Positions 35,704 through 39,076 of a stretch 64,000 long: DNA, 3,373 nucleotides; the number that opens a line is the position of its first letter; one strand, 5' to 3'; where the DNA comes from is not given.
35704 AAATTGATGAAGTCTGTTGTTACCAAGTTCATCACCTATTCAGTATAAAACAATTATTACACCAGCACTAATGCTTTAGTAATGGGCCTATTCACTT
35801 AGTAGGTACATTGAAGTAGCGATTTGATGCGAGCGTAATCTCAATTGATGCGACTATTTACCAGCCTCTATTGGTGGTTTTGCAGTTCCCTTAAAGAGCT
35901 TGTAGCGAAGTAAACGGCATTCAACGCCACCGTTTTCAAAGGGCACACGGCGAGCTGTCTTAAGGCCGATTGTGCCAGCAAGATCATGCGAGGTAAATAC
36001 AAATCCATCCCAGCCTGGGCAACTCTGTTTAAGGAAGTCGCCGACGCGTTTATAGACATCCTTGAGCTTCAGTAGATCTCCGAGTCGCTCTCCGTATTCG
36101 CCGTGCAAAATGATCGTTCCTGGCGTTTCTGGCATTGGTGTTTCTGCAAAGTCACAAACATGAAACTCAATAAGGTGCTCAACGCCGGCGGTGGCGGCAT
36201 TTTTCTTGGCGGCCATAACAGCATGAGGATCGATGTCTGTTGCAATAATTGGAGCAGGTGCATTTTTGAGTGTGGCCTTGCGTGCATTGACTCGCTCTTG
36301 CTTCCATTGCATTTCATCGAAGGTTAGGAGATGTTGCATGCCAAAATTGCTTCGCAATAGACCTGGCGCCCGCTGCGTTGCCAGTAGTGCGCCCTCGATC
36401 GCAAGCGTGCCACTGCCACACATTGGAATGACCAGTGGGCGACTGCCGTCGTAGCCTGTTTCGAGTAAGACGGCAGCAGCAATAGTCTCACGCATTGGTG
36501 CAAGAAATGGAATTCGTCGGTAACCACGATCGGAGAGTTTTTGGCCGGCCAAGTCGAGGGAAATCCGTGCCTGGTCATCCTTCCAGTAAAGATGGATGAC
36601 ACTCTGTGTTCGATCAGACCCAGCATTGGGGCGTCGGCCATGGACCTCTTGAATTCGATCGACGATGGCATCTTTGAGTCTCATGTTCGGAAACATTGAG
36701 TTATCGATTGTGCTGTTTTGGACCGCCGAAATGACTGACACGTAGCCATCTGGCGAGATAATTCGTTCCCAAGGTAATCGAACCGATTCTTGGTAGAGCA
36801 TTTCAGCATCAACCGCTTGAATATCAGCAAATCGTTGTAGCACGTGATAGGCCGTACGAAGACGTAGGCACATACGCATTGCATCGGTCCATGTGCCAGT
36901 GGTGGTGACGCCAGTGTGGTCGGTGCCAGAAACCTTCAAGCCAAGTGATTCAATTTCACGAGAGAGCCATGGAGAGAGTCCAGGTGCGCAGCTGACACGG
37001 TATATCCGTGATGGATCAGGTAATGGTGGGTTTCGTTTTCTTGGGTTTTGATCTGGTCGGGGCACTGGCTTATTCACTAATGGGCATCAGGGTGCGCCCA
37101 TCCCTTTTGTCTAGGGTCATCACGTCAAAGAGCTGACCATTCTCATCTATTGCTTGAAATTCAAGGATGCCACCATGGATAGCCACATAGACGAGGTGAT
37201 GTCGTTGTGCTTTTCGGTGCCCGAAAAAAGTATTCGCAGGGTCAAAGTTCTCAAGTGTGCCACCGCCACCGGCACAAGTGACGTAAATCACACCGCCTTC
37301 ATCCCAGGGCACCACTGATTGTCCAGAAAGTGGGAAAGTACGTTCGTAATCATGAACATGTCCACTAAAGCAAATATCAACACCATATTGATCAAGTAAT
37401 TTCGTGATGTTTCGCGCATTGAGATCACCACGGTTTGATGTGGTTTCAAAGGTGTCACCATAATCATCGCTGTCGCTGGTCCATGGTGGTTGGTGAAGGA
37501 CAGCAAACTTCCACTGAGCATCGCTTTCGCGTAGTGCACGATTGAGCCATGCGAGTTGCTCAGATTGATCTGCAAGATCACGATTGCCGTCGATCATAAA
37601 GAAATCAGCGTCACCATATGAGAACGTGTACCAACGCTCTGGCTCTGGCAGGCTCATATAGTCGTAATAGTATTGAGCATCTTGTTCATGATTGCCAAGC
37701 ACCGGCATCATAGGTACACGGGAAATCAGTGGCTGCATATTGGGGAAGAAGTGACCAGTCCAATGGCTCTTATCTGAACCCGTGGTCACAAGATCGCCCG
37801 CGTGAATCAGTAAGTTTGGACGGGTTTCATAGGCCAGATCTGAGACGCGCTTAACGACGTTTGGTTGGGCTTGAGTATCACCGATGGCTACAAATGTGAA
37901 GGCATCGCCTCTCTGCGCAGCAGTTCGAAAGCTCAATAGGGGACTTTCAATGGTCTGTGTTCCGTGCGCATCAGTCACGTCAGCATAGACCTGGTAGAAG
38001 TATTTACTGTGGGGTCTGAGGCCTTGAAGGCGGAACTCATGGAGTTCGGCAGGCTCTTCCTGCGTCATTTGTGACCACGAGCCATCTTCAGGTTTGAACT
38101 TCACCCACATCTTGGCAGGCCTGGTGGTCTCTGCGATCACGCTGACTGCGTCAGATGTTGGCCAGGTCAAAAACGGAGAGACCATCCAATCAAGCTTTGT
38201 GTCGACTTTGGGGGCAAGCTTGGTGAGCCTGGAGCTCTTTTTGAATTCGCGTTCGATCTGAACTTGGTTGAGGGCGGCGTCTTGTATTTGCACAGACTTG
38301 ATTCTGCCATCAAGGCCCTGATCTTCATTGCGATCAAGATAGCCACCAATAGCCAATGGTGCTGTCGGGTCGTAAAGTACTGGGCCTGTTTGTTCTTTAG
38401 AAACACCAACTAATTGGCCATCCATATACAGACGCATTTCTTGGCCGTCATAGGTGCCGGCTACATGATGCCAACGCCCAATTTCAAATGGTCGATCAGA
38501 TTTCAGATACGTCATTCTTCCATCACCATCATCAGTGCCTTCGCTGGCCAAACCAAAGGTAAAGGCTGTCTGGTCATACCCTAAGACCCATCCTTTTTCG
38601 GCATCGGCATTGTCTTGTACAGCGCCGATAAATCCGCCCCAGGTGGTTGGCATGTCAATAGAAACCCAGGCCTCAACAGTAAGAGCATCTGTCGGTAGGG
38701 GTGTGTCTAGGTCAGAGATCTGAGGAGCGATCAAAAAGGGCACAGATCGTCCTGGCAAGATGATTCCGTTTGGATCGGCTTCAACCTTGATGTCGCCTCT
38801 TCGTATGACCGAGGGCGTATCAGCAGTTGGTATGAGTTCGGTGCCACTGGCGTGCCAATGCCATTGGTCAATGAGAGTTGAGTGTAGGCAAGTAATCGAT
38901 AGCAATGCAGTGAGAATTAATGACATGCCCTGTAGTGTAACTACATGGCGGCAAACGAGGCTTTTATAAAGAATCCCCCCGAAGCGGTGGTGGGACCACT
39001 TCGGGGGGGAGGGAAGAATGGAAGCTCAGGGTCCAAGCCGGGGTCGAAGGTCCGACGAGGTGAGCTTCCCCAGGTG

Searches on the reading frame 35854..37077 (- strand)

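Call 74: search_protein_families(library=pfam, proteins=[window:35854-37077:-], max_evalue=0.001)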
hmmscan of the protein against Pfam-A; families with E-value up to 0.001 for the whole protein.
window:35854-37077:- (407 aa): 4 families
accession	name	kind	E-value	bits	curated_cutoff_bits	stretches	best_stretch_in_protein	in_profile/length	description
PF01170.24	UPF0020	-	5.4e-35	121.3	22.3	1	184-389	1-195/197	RMKL-like, methyltransferase domain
PF22020.1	RlmL_1st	-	1.1e-11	45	27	1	28-80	4-55/55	RlmL ferredoxin-like domain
PF02926.22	THUMP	-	6.3e-08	33.4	20.6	1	90-175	3-84/84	THUMP domain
PF06325.19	PrmA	-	0.00052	20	22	0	269-307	179-217/296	Ribosomal protein L11 methyltransferase (PrmA)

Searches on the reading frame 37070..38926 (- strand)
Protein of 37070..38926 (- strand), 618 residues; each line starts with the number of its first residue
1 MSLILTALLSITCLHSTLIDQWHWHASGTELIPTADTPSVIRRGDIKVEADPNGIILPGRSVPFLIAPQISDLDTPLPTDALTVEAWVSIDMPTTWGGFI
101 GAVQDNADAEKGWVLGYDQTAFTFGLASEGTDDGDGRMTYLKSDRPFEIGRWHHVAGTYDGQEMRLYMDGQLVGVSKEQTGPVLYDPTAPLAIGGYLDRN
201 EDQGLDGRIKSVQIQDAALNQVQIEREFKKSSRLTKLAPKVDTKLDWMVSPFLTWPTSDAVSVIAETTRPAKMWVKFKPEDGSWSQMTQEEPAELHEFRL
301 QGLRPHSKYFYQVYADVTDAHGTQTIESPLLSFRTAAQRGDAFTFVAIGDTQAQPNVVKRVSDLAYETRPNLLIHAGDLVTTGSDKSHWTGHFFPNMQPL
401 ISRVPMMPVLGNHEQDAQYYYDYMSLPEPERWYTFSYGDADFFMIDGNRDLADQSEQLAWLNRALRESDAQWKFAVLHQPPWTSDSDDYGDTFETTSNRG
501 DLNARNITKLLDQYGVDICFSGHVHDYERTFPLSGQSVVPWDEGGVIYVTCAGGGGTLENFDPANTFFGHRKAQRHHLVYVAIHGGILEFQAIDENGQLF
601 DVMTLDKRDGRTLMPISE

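Call 18: search_protein_families(library=pfam, proteins=[window:37070-38926:-], max_evalue=0.001)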
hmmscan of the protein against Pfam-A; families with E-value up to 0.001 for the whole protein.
window:37070-38926:- (618 aa): 4 families
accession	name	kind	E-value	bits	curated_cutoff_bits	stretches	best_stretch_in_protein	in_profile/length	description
PF13385.13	Laminin_G_3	-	3.5e-26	92.6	27.6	1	75-224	12-150/151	Concanavalin A-like lectin/glucanases superfamily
PF00149.33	Metallophos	-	3.2e-21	77.1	21.5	1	344-527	2-191/191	Calcineurin-like phosphoesterase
PF02210.31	Laminin_G_2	-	9.4e-07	29.8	22.9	1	132-216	35-125/126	Laminin G domain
PF16656.11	Pur_ac_phosph_N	-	0.00018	22.4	30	1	276-335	39-93/93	Purple acid Phosphatase, N-terminal domain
